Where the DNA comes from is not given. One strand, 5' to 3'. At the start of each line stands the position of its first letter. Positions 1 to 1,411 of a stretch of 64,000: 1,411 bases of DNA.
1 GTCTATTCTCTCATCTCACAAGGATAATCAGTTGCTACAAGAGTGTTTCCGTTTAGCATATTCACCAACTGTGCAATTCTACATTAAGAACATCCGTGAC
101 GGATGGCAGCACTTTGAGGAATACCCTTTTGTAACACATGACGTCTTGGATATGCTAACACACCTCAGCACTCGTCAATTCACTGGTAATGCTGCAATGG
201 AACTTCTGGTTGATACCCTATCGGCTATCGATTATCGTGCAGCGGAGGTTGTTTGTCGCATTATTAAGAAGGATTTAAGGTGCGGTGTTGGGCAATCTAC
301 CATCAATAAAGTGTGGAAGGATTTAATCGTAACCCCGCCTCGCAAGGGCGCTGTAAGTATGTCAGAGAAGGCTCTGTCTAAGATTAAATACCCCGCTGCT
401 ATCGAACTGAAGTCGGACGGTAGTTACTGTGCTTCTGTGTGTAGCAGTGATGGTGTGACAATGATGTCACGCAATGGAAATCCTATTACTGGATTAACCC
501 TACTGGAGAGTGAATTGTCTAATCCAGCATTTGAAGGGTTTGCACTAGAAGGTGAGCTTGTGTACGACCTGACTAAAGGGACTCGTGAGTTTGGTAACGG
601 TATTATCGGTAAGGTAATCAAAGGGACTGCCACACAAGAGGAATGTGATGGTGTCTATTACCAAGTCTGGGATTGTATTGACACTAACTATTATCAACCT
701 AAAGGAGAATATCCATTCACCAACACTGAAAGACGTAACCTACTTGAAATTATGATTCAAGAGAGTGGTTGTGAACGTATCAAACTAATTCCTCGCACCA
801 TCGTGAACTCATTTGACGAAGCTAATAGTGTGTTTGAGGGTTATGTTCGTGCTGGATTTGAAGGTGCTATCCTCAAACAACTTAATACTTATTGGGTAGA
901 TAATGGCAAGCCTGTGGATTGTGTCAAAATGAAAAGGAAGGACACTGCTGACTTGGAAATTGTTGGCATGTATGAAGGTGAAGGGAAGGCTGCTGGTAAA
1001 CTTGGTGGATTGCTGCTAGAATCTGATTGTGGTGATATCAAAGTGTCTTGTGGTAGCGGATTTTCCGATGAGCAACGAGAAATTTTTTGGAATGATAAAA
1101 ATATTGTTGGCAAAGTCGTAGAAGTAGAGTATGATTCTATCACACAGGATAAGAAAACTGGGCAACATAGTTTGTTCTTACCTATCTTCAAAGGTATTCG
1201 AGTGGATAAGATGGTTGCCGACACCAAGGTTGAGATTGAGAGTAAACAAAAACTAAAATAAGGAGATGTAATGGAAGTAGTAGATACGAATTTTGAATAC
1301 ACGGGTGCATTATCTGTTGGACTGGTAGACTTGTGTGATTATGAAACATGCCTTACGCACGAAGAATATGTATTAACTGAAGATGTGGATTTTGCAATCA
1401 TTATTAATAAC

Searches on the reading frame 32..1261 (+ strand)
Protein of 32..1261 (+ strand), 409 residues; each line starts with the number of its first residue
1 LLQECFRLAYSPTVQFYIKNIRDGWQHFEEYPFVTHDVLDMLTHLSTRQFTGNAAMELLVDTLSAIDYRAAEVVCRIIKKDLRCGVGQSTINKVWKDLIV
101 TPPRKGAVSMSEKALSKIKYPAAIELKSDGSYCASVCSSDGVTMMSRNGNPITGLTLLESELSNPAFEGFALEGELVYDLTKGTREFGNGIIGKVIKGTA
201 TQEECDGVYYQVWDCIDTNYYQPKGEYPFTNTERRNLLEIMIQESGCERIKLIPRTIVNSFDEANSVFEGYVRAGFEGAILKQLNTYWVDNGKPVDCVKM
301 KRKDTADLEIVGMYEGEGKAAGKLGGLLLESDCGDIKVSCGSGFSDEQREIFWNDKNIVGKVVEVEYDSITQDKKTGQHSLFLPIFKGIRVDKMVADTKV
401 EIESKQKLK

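Call 37: search_protein_families(library=phrogs, proteins=[window:32-1261:+], max_evalue=0.00001)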
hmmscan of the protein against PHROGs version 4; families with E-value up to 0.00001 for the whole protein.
window:32-1261:+ (409 aa): 1 family
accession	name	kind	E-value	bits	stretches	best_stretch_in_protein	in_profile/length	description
phrog_114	-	DNA, RNA and nucleotide metabolism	1.7e-115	388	1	2-407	119-515/634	ATP-dependent DNA ligase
